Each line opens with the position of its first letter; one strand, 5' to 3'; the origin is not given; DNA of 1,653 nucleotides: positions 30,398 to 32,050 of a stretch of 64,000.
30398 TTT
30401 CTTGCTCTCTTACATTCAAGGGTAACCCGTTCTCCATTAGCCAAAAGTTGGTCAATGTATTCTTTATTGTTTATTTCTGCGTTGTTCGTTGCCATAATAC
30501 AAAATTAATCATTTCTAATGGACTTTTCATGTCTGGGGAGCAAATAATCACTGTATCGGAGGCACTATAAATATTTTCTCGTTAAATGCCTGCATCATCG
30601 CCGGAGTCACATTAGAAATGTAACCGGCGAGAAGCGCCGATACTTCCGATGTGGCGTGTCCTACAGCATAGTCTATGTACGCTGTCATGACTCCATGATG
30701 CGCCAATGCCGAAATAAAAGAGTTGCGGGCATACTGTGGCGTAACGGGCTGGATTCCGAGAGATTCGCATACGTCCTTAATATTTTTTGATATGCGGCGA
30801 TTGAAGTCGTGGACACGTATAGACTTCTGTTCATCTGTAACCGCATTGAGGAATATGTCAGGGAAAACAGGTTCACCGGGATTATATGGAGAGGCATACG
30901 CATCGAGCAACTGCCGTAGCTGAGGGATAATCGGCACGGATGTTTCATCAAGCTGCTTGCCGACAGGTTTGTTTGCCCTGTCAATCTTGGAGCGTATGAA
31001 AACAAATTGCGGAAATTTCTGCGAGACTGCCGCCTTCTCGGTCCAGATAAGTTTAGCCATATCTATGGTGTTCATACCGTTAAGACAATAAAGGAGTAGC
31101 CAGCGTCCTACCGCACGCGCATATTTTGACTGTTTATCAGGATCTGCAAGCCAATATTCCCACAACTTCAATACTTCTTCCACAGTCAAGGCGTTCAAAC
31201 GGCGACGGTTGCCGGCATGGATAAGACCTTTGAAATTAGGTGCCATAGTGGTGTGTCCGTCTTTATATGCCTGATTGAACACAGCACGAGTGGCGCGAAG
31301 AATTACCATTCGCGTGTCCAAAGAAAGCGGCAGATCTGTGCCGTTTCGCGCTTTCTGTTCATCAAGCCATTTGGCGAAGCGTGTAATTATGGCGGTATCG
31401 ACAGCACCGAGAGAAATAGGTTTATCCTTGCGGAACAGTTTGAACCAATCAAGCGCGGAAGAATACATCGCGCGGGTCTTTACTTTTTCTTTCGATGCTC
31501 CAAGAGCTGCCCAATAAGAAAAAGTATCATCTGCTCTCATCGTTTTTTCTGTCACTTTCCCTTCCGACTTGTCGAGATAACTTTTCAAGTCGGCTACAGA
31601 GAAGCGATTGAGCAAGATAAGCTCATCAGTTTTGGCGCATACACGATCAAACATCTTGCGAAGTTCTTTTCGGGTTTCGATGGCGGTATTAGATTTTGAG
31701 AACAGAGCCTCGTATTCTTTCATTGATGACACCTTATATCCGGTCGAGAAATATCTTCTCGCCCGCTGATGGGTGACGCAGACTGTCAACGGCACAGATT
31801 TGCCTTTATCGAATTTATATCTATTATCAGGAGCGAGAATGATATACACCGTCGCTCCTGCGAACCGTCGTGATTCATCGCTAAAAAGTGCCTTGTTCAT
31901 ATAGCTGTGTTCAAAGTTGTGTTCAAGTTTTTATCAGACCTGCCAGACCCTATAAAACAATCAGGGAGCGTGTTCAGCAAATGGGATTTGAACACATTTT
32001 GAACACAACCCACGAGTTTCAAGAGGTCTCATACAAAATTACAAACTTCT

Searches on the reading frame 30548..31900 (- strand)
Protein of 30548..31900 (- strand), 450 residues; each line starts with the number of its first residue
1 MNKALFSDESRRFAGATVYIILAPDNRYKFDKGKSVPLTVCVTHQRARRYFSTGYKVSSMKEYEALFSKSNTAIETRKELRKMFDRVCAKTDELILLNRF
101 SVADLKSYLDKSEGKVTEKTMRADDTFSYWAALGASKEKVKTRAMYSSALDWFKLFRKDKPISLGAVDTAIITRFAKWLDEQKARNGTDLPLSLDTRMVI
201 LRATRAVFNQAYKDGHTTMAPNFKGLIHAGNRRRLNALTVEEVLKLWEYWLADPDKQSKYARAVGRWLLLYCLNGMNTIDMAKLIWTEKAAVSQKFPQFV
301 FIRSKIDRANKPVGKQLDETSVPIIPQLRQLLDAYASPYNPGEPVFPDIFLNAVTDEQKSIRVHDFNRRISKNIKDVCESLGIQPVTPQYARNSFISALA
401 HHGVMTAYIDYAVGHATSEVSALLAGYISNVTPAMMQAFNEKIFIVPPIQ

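Call 8: search_protein_families(library=pfam, proteins=[window:30548-31900:-], max_evalue=0.01)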
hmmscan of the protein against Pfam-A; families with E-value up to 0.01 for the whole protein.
window:30548-31900:- (450 aa): 2 families
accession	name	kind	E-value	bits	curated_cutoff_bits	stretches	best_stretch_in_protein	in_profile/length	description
PF13102.12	Phage_int_SAM_5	-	6.8e-11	42.8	22.3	1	135-222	14-95/98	Phage integrase SAM-like domain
PF00589.27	Phage_integrase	-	0.0014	18.9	27.1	1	312-419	59-160/172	Phage integrase family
